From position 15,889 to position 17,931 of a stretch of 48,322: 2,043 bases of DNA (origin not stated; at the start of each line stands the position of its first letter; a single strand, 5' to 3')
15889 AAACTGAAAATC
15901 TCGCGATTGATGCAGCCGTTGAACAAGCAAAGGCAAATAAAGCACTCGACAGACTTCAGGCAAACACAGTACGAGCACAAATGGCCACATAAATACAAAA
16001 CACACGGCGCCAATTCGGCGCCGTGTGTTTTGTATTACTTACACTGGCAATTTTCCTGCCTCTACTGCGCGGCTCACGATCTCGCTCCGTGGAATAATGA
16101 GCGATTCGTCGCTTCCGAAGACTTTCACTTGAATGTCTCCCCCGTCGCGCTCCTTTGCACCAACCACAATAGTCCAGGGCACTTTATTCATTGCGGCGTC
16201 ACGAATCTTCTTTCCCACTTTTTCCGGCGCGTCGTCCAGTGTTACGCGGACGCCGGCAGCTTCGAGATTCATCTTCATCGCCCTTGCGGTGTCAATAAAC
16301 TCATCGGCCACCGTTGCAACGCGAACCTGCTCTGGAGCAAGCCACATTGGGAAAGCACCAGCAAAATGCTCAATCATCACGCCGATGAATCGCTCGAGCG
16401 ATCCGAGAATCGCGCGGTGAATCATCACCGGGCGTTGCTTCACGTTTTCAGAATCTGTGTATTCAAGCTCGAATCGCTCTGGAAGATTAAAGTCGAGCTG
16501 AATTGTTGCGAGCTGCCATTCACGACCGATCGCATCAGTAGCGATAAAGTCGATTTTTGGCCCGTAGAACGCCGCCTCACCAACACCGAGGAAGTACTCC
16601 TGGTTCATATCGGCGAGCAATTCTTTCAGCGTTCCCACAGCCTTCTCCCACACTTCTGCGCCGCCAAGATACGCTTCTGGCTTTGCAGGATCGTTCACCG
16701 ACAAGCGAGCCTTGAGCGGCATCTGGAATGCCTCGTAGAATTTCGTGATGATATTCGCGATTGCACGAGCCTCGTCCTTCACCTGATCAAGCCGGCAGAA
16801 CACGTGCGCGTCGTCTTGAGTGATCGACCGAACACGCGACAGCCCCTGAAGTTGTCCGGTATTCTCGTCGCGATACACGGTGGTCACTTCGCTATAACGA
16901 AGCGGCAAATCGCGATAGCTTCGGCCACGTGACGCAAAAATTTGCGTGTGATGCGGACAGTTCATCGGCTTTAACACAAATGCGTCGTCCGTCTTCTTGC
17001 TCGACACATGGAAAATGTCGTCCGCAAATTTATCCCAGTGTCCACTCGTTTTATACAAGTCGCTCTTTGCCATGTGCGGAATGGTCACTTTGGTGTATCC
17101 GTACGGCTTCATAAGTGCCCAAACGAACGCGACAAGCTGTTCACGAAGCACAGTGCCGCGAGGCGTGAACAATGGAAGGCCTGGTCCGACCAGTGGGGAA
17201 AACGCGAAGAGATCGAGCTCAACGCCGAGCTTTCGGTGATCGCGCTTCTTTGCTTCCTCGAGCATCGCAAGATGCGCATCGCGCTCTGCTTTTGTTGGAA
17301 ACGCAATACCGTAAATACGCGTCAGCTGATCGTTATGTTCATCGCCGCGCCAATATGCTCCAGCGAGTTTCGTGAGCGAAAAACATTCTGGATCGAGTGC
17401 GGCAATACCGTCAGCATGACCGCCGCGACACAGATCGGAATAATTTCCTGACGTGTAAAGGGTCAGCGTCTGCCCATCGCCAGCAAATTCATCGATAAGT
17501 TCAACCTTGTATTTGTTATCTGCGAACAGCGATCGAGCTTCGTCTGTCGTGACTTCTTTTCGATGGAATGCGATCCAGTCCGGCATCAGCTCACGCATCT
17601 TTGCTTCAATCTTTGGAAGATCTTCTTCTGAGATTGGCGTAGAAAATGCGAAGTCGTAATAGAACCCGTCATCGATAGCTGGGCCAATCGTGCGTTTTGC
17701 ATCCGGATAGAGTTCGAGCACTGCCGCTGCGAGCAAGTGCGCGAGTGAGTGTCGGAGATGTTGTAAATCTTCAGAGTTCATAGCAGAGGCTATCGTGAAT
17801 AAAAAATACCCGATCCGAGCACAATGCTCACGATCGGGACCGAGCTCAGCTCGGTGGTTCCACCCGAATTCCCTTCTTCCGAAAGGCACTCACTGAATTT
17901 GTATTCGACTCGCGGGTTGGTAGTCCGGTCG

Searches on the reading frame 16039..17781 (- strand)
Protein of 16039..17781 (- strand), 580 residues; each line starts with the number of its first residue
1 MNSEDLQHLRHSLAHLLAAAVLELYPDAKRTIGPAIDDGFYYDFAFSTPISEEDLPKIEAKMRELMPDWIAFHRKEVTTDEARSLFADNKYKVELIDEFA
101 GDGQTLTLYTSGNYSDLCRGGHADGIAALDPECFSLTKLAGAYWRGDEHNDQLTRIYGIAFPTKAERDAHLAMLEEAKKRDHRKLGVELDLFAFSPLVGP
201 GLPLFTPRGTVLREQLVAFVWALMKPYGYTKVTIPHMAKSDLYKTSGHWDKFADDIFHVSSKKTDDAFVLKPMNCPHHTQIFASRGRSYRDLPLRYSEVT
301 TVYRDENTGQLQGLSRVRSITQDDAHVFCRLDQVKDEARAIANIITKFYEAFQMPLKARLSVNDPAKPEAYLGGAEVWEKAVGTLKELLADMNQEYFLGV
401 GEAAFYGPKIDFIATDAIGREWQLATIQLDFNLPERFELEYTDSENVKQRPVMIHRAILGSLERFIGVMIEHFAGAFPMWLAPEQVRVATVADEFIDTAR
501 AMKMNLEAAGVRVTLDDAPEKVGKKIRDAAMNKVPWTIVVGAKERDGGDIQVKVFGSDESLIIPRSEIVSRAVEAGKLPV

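Call 9: search_protein_families(library=pfam, proteins=[window:16039-17781:-])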
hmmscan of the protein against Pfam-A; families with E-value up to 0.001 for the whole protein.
window:16039-17781:- (580 aa): 3 families
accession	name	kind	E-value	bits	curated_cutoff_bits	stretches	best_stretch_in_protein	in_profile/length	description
PF00587.30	tRNA-synt_2b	-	1.1e-45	156.3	29.3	1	259-473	3-179/179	tRNA synthetase class II core domain (G, H, P, S and T)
PF03129.25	HGTP_anticodon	-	8.5e-16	58.3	21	1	485-571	1-90/94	Anticodon binding domain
PF07973.19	tRNA_SAD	-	0.00085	19.7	24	0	107-157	2-44/44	Threonyl and Alanyl tRNA synthetase second additional domain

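Call 10: find_related_loci(query=window:16039-17781:-, collection=genome_contigs, flank=2500)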
Query window:16039-17781:- (580 aa) in genome_contigs; peptide patterns used: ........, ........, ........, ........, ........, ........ (x = any residue, [..] = any of these).
600 stretches matched a pattern (row limit reached: there are more); 595 encode a relative of the query (tblastn E <= 1e-3); the best 80 are kept; 80 distinct loci.
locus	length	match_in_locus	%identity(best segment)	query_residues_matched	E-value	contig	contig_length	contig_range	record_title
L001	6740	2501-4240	96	1-580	0e+0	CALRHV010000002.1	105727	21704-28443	MAG: Candidatus Uhrbacteria bacterium isolate TrH-25oct19-208 genome assembly, contig: TrH-25oct19-C176, whole genome sh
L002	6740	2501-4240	80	1-580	0e+0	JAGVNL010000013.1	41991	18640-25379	MAG: bacterium isolate DeMMO3_42 c_000000026148, whole genome shotgun sequence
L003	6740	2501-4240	73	1-580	0e+0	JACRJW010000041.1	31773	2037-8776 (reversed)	MAG: Candidatus Uhrbacteria bacterium isolate NC_groundwater_1839_Pr3_B-0.1um_53_10 SR-2_scaffold_141_1716212, whole gen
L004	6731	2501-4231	66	1-577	0e+0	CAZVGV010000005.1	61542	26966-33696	MAG TPA_asm: uncultured Gammaproteobacteria bacterium isolate SRP219642_co6_390 genome assembly, contig: NODE_284_length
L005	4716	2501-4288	63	1-579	0e+0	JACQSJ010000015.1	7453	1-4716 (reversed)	MAG: Candidatus Uhrbacteria bacterium isolate NC_groundwater_1382_Ag_S-0.2um_56_31 S_p2_S4_coassembly_k141_1010477, whol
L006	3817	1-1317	81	134-572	0e+0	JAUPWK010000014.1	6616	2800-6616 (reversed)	MAG: Patescibacteria group bacterium isolate erpe_2018_sw_45hr_WHONDRS-SW48-000100_B_bin.48 scaffold_161015, whole genom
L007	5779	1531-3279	61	6-570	0e+0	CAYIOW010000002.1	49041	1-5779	MAG TPA_asm: uncultured Gammaproteobacteria bacterium isolate ERP119705_co25_566 genome assembly, contig: NODE_230_lengt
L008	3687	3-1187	81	178-572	0e+0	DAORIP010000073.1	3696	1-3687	MAG TPA_asm: bacterium isolate AMR_MDS_5574 NODE_5565_length_3696_cov_4.645976, whole genome shotgun sequence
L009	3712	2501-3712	72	1-404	0e+0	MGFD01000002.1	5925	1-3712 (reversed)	MAG: Candidatus Uhrbacteria bacterium RIFOXYB2_FULL_45_11 rifoxyb2_full_scaffold_11296, whole genome shotgun sequence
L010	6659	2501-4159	54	10-559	0e+0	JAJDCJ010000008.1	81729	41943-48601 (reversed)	MAG: Patescibacteria group bacterium isolate OFTM362 OFTM362_7, whole genome shotgun sequence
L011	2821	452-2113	49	2-553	0e+0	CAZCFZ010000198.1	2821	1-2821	MAG TPA_asm: uncultured Ignavibacteriaceae bacterium isolate binchicken_co163_392 genome assembly, contig: NODE_78269_le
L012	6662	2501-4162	49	3-553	3e-176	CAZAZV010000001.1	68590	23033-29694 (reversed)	MAG TPA_asm: uncultured Candidatus Saccharibacteria bacterium isolate SRP271791_co2_66 genome assembly, contig: NODE_21_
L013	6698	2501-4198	48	11-574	2e-175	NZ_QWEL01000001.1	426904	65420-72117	Odoribacter sp. Z80 Scaffold1_1, whole genome shotgun sequence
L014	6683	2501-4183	47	4-571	8e-175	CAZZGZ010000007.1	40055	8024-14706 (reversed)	MAG TPA_asm: uncultured Lachnospiraceae bacterium isolate SRP222994_co1_522 genome assembly, contig: NODE_1731_length_40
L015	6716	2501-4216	48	11-575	2e-174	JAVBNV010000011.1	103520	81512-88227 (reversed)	MAG: Alistipes sp. isolate EPI_MAG_00091 c_000005854333, whole genome shotgun sequence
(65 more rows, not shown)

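Call 24: find_homologous_proteins(query=window:16039-17781:-, max_evalue=1e-100)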
Query window:16039-17781:- (580 aa): 7999 proteins with E <= 1e-100 among 8000 candidates; the best 120 are listed.
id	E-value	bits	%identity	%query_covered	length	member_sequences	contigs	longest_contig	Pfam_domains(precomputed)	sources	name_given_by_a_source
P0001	0.0e+0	1284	96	100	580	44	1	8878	PF03129.26,PF00587.31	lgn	-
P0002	0.0e+0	1215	90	100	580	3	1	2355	PF03129.26,PF00587.31,PF07973.20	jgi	jgi:threonyl-tRNA synthetase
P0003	0.0e+0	1211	89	100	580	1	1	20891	PF03129.26,PF00587.31,PF07973.20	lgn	-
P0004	0.0e+0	1211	89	100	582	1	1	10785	PF03129.26,PF00587.31,PF07973.20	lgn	-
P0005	0.0e+0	1120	83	100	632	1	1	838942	PF03129.26,PF00587.31,PF07973.20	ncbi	-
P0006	0.0e+0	1110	82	100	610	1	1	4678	PF03129.26,PF00587.31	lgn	-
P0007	0.0e+0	1108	81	100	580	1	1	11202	PF03129.26,PF00587.31,PF07973.20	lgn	-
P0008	0.0e+0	1101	81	100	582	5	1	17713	PF03129.26,PF00587.31,PF07973.20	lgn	-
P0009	0.0e+0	1098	81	100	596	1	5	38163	PF03129.26,PF00587.31,PF07973.20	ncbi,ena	-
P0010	0.0e+0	1073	78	100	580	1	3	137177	PF03129.26,PF00587.31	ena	-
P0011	0.0e+0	1067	78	100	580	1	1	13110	PF03129.26,PF00587.31,PF07973.20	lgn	-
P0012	0.0e+0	1064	79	100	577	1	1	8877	PF03129.26,PF00587.31,PF07973.20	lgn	-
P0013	0.0e+0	1055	78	100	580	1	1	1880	PF03129.26,PF00587.31,PF07973.20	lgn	-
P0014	0.0e+0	1053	78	100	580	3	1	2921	PF03129.26,PF00587.31,PF07973.20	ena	-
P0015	0.0e+0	1051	78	100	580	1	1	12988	PF03129.26,PF00587.31,PF07973.20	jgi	jgi:threonyl-tRNA synthetase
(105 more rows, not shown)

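Call 26: find_encoding_contigs(protein=P0005, flank=10000, max_places=2)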
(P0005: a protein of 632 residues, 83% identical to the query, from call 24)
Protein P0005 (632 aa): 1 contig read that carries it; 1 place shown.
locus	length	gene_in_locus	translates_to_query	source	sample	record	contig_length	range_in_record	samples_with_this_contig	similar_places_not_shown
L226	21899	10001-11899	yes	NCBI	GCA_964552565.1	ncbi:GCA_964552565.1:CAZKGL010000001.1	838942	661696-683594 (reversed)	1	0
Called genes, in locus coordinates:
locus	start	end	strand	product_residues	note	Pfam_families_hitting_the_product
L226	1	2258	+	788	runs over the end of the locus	PF01588:tRNA_bind, PF03483:B3_4, PF03484:B5, PF17759:tRNA_synthFbeta, PF03147:FDX-ACB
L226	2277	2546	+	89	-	-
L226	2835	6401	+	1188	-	PF02811:PHP, PF07733:DNA_pol3_alpha, PF17657:DNA_pol3_finger, PF14579:HHH_6, PF01336:tRNA_anti-codon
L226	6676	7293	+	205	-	-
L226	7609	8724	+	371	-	-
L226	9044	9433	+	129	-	-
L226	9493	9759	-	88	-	-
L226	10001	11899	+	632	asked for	PF07973:tRNA_SAD (weak), PF00587:tRNA-synt_2b, PF03129:HGTP_anticodon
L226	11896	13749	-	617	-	-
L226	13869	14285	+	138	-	-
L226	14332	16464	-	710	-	-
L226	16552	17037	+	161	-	-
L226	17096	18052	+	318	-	PF01715:IPPT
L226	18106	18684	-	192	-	-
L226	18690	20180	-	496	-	PF02934:GatB_N, PF02637:GatB_Yqey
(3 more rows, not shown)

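Call 27: find_encoding_contigs(protein=P0003, flank=10000, max_places=2)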
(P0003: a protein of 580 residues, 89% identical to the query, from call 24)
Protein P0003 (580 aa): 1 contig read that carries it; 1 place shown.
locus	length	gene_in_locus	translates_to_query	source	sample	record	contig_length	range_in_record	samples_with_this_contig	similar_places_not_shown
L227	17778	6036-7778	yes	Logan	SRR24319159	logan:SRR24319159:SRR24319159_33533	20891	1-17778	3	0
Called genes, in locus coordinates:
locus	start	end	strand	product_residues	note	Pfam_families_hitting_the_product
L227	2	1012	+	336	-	?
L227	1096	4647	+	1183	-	PF02811:PHP, PF07733:DNA_pol3_alpha, PF17657:DNA_pol3_finger, PF14579:HHH_6, PF01336:tRNA_anti-codon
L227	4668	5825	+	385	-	-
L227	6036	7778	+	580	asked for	PF07973:tRNA_SAD (faint), PF00587:tRNA-synt_2b, PF03129:HGTP_anticodon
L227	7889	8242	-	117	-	-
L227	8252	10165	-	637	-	-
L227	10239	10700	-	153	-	-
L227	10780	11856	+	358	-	PF01745:IPT (weak), PF01715:IPPT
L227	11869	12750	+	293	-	-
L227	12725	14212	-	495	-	PF02934:GatB_N, PF02637:GatB_Yqey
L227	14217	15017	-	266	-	PF10110:GPDPase_memb (weak)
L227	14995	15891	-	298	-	-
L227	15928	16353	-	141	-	PF00692:dUTPase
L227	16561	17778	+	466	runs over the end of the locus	PF00186:DHFR_1, PF01872:RibD_C, PF00303:Thymidylat_synt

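Call 28: find_encoding_contigs(protein=P0010, flank=10000, max_places=2)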
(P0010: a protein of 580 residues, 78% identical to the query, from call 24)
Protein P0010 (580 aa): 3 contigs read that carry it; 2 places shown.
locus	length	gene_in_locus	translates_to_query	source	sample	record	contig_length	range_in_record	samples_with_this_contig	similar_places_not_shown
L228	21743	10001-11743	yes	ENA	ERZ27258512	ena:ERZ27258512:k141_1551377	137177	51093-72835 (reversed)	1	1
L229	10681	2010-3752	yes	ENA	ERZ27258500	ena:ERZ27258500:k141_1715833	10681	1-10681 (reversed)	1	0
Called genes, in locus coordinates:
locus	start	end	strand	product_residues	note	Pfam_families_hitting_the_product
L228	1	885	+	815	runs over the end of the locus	PF01588:tRNA_bind, PF03483:B3_4, PF03484:B5, PF17759:tRNA_synthFbeta, PF03147:FDX-ACB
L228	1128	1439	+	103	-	-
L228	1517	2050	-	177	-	PF03118:RNA_pol_A_CTD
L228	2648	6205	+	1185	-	PF02811:PHP, PF07733:DNA_pol3_alpha, PF17657:DNA_pol3_finger, PF14579:HHH_6, PF01336:tRNA_anti-codon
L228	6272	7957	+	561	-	-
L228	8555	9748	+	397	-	-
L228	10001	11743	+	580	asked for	PF00587:tRNA-synt_2b, PF03129:HGTP_anticodon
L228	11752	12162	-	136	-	-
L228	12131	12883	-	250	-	-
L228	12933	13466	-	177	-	-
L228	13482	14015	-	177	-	-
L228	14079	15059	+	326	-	PF01745:IPT (faint), PF01715:IPPT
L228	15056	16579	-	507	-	PF02934:GatB_N, PF02637:GatB_Yqey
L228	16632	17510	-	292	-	-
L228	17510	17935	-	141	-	PF00692:dUTPase, PF22769:DCD (weak)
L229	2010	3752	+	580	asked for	PF00587:tRNA-synt_2b, PF03129:HGTP_anticodon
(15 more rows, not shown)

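Call 65: search_protein_families(library=ncbifam, proteins=[L201:6413-7786:-, window:16039-17781:-], max_evalue=1e-10)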
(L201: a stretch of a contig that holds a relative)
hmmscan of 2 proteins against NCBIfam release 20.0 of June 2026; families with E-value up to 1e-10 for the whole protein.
L201:6413-7786:- (457 aa): 6 families
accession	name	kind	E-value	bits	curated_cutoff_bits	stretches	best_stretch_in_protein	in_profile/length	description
NF003211.1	PRK04173.1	equivalog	7.4e-200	664.6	312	1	7-449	2-453/454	glycine--tRNA ligase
TIGR00389.1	glyS_dimeric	equivalog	5.1e-160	533.7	243.3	3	6-232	3-235/565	glycine--tRNA ligase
NF011484.0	PRK14894.1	equivalog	8e-146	486.3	1050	2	2-336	2-336/539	glycine--tRNA ligase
NF006625.0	PRK09194.1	equivalog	4.7e-13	48.9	558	0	351-448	457-556/559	proline--tRNA ligase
TIGR00418.1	thrS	equivalog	1.9e-12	46.9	383.65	0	359-448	470-559/565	threonine--tRNA ligase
NF008979.1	PRK12325.1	exception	1.9e-12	46.8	550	0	355-449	338-435/437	proline--tRNA ligase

window:16039-17781:- (580 aa): 8 families
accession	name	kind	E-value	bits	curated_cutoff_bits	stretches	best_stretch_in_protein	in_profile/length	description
TIGR00418.1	thrS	equivalog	2.6e-191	637.4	383.65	1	10-571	1-560/565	threonine--tRNA ligase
NF003068.0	PRK03991.1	equivalog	7.1e-63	212.9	484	1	176-569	193-585/613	threonine--tRNA ligase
NF006625.0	PRK09194.1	equivalog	3.4e-25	89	558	1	199-330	36-165/559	proline--tRNA ligase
TIGR00408.1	proS_fam_I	equivalog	2e-22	79.7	437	1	201-355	29-188/475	proline--tRNA ligase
NF008979.1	PRK12325.1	exception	2e-19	69.8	550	1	205-352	42-185/437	proline--tRNA ligase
TIGR00409.1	proS_fam_II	equivalog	1.3e-18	67.3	306.7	0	214-330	51-165/568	proline--tRNA ligase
NF011500.0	PRK14938.1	equivalog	2e-15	56.6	362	1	473-560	264-351/387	Ser-tRNA(Thr) hydrolase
TIGR00442.1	hisS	equivalog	4.1e-14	52.4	286.75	0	205-372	9-169/406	histidine--tRNA ligase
